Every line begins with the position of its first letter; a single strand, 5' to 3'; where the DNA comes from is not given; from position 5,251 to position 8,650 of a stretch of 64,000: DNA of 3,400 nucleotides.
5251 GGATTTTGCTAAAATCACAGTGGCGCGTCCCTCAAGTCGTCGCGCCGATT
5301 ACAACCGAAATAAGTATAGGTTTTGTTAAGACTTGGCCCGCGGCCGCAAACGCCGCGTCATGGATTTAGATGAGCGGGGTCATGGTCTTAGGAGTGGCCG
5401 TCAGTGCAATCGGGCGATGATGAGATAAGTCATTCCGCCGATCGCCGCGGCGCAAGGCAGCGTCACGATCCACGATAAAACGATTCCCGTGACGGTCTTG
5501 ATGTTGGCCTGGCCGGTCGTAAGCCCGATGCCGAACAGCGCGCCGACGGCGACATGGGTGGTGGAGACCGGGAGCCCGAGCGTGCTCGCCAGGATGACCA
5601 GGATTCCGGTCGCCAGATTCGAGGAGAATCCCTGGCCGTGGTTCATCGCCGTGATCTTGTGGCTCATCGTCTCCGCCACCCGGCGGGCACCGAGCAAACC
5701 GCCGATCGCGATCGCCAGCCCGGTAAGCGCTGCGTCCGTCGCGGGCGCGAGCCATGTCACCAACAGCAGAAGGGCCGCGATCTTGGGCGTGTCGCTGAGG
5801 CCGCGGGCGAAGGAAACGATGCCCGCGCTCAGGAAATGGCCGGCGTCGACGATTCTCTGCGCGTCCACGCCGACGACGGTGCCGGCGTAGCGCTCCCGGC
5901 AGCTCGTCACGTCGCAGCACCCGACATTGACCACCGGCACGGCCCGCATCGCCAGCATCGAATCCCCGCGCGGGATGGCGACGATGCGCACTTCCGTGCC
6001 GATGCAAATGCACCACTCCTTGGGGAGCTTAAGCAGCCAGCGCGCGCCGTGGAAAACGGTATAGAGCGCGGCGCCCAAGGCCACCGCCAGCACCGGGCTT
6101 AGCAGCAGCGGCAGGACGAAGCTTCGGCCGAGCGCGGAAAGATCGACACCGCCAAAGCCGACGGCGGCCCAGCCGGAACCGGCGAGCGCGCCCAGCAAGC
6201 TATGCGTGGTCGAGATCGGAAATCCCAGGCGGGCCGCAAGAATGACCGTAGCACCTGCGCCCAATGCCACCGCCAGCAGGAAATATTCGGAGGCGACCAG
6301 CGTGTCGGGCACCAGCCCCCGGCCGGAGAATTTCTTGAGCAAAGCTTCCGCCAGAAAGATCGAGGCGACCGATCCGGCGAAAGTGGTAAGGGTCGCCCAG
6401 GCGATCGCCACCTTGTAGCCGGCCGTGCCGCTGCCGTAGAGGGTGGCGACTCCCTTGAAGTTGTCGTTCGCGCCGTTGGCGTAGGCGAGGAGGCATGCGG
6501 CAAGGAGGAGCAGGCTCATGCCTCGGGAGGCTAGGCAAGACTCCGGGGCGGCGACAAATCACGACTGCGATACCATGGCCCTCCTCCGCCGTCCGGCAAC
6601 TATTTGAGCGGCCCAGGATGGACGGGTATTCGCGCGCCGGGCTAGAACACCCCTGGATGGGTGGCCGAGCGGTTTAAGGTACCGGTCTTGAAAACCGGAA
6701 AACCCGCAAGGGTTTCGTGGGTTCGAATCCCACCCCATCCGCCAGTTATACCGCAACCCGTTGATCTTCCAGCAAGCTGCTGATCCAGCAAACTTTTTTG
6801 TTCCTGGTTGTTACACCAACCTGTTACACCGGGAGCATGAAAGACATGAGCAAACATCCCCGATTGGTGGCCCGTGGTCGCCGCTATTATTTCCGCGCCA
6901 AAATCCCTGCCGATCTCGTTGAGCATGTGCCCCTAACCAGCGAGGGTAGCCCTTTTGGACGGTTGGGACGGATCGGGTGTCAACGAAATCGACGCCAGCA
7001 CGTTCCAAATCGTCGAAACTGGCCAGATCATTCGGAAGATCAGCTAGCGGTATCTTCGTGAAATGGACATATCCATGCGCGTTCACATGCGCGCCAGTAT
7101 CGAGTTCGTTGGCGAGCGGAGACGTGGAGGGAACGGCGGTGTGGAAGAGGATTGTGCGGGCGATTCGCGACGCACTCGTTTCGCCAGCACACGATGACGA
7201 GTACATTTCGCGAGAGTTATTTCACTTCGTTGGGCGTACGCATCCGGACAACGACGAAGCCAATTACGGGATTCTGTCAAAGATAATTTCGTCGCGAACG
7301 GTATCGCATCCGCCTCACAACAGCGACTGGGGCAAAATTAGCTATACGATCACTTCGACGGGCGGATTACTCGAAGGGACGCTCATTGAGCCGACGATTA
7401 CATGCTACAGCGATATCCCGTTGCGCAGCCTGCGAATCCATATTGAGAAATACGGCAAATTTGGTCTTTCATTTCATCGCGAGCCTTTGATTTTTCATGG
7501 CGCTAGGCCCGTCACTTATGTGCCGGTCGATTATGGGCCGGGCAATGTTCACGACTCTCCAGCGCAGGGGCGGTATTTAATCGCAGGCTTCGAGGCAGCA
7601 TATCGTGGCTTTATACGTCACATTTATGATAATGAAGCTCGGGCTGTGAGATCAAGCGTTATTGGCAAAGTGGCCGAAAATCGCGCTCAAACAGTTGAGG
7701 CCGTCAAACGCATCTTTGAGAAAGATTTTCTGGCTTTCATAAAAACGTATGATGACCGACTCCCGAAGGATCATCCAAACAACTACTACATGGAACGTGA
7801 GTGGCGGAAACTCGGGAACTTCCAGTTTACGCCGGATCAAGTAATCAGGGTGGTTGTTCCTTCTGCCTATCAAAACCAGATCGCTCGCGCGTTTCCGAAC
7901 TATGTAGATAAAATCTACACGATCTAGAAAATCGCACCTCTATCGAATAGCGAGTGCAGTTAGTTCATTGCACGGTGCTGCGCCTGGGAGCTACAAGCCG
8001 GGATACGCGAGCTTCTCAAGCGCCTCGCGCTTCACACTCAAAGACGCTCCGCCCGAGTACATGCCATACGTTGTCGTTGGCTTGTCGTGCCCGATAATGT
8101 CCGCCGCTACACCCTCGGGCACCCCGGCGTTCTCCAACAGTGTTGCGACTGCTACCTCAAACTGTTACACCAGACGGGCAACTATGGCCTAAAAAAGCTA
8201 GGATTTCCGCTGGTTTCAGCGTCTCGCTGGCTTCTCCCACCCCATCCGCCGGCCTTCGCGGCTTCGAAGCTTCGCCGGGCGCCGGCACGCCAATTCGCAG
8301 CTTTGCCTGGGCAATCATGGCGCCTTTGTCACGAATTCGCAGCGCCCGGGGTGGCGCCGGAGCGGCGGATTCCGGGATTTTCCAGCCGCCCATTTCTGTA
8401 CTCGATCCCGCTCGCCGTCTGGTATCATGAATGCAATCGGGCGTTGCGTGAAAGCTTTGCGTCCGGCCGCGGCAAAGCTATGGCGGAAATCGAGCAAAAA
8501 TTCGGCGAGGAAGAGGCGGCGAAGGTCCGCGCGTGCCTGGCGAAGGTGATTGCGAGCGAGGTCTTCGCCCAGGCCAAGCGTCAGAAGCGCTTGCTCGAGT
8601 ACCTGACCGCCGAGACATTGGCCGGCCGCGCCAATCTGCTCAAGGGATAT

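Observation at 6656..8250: One-gene, AT-rich integrative islet at tRNA-Ser(UGA), bounded by a 16-bp direct repeat of the tRNA 3' end and carrying an uncharacterised 30-kDa cytoplasmic protein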

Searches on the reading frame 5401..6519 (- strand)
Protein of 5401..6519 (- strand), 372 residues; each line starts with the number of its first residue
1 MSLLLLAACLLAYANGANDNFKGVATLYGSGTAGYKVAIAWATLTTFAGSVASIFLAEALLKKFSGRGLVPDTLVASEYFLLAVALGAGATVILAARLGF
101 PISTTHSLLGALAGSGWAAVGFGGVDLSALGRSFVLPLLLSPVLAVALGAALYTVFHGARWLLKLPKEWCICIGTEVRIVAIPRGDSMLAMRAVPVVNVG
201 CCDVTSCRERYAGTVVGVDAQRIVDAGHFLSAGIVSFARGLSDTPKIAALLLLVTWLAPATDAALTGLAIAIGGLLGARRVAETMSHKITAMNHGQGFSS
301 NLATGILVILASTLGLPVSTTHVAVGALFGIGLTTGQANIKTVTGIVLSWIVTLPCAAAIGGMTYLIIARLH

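Call 18: find_related_loci(query=window:5401-6519:-, collection=genome_contigs, flank=10000)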
Query window:5401-6519:- (372 aa) in genome_contigs; peptide patterns used: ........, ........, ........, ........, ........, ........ (x = any residue, [..] = any of these).
599 stretches matched a pattern (row limit reached: there are more); 558 encode a relative of the query (tblastn E <= 1e-3); the best 80 are kept; 80 distinct loci.
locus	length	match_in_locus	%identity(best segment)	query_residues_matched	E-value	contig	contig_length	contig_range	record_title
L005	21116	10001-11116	74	3-372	8e-179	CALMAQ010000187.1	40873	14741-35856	MAG TPA_asm: uncultured Verrucomicrobia bacterium isolate SRR13685169_bin.9_CONCOCT_v1.1_MAG genome assembly, contig: NO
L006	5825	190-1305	74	3-372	2e-180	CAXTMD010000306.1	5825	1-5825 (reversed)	MAG TPA_asm: uncultured Chthoniobacterales bacterium isolate public_SRR14721929_metawrap_bin.1 genome assembly, contig:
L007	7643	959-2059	63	4-371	7e-149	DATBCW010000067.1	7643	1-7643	MAG TPA_asm: Chthoniobacterales bacterium isolate SMAG_U5795 k141_3627408, whole genome shotgun sequence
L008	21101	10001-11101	63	4-371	8e-149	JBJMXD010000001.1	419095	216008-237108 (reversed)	MAG: Chthoniobacterales bacterium isolate H3_16_all_fractions_metab_conc_1_58_0 k255_3265406, whole genome shotgun seque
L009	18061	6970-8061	63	4-368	1e-142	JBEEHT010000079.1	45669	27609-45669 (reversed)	MAG: Verrucomicrobiota bacterium isolate BP_756 scaffold_697035, whole genome shotgun sequence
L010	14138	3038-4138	62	1-367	2e-142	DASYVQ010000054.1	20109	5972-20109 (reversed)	MAG TPA_asm: Chthoniobacterales bacterium isolate SMAG_U6258 k141_228979, whole genome shotgun sequence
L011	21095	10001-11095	65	4-368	8e-141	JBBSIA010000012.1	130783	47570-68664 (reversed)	MAG: Chthoniobacterales bacterium isolate LS3_sbin.21 LS3_sbin.21_K_161194_L_130783_cov_75.0000, whole genome shotgun se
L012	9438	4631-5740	62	3-372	3e-140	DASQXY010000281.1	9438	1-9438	MAG TPA_asm: Chthoniobacterales bacterium isolate SMAG_U11051 k141_294338, whole genome shotgun sequence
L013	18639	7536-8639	62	3-370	2e-139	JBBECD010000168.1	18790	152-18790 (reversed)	MAG: Planctomycetaceae bacterium isolate LejiaF_58_20 Lejia_F_4236_length_18790_cov_12, whole genome shotgun sequence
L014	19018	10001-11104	64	4-371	1e-150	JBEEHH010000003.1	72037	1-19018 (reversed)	MAG: Verrucomicrobiota bacterium isolate BP_767 scaffold_3154560, whole genome shotgun sequence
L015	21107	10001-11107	60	3-371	3e-138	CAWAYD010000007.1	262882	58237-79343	MAG: uncultured Verrucomicrobiae bacterium isolate MFD05841.bin.1.162 genome assembly, contig: contig_49333, whole genom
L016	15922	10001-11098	62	1-365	8e-138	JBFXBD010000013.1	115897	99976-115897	MAG: Gammaproteobacteria bacterium isolate CA_2019_TPBS_38 NODE_1458_length_115897_cov_6.162391_TPBS, whole genome shotg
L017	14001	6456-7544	64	3-365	3e-137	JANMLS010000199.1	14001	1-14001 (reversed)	MAG: Verrucomicrobiaceae bacterium isolate OTE_58_metabat_642 OTE_58_k141_2558630, whole genome shotgun sequence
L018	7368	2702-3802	62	4-371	6e-137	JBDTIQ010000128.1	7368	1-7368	MAG: Chthoniobacterales bacterium isolate cluster2_bin.32 k127_5896865, whole genome shotgun sequence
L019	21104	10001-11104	64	4-371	1e-136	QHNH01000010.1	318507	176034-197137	MAG: Verrucomicrobia bacterium isolate AV80 14_1009_05_20cm_scaffold_36_curated, whole genome shotgun sequence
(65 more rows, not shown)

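Call 20: find_encoding_contigs(protein=window:5401-6519:-, flank=6000, max_places=8)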
Protein window:5401-6519:- (372 aa): 2 contigs read that carry it; 2 places shown.
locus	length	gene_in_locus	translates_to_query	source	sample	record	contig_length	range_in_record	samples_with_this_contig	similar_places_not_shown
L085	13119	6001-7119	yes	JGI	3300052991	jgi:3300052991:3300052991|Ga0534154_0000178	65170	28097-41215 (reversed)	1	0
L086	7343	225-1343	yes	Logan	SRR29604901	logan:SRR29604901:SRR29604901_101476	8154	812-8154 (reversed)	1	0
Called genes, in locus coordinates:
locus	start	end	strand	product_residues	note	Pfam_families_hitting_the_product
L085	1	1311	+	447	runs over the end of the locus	PF00753:Lactamase_B (weak)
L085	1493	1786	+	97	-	-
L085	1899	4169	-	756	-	PF00211:Guanylate_cyc, PF00515:TPR_1 (faint), PF07719:TPR_2 (faint), PF13181:TPR_8 (faint), PF13414:TPR_11 (faint), PF13424:TPR_12 (faint), PF13431:TPR_17 (faint), PF12895:ANAPC3, +3 more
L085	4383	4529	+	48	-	-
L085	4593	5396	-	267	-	PF10899:AbiGi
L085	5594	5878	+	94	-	-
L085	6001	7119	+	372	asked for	PF01384:PHO4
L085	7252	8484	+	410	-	PF00571:CBS (faint), PF00512:HisKA, PF02518:HATPase_c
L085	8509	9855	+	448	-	PF00082:Peptidase_S8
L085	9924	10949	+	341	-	PF04055:Radical_SAM, PF13186:SPASM (weak)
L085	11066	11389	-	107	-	-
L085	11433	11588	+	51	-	-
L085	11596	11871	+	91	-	-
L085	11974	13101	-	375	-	PF00657:Lipase_GDSL (weak), PF13472:Lipase_GDSL_2 (weak)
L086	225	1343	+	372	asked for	PF01384:PHO4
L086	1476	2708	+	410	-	PF00571:CBS (faint), PF00512:HisKA, PF02518:HATPase_c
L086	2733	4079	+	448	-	PF00082:Peptidase_S8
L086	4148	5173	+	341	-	PF04055:Radical_SAM, PF13186:SPASM (weak)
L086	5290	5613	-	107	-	-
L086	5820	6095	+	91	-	-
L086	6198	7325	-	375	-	PF00657:Lipase_GDSL (weak), PF13472:Lipase_GDSL_2 (weak)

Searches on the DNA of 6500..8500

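Call 89: search_rna_families(source=window, start=6500, end=8500, threshold=evalue, max_evalue=1)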
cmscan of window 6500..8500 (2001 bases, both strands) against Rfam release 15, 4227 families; matches with E-value up to 1: 4.
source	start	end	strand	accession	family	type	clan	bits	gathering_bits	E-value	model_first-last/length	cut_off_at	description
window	6655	6741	+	RF00005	tRNA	Gene; tRNA;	CL00001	61.3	29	2.4e-12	1-71/71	no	tRNA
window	6644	6815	+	RF02223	sX4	Gene; sRNA;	-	31.1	70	0.00035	1-167/167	no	Proteobacterial sRNA sX4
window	6690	6741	-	RF04351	Plastid-psbl-rps4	Cis-reg;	-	28.8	68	0.0019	1-53/53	no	Plastid-psbl-rps4 3UTR RNA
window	6655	6742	-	RF04354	Plastid-ycf2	Cis-reg;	-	21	65.7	0.33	1-75/75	no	Plastid-ycf2 5UTR RNA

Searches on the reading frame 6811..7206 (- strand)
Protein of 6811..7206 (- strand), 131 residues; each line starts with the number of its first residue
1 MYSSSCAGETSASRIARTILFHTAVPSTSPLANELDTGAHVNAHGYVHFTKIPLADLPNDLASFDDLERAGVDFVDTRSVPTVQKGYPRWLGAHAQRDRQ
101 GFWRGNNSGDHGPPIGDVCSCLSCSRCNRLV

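Call 46: search_protein_families(library=pfam, proteins=[window:6811-7206:-], max_evalue=0.1)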
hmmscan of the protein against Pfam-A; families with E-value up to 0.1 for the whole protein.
window:6811-7206:- (131 aa): 0 families

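Call 96: search_protein_families(library=padloc, proteins=[window:6811-7206:-], max_evalue=0.01)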
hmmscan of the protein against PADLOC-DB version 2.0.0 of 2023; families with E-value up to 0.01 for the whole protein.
window:6811-7206:- (131 aa): 0 families

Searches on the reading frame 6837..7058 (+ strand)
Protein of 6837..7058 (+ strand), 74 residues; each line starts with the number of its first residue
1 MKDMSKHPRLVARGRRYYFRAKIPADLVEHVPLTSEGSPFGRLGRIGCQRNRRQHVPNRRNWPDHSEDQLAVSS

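Call 9: search_protein_families(library=pfam, proteins=[window:6837-7058:+], max_evalue=1)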
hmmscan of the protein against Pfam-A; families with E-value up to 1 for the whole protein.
seq(74 aa): 1 family
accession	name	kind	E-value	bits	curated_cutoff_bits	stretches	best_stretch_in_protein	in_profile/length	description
PF20172.3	DUF6538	-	6.2e-06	26.2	27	1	10-32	2-24/60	Domain of unknown function (DUF6538)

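Call 11: search_protein_families(library=ncbifam, proteins=[window:6837-7058:+], max_evalue=1)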
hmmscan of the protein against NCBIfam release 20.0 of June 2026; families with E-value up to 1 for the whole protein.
seq(74 aa): 0 families
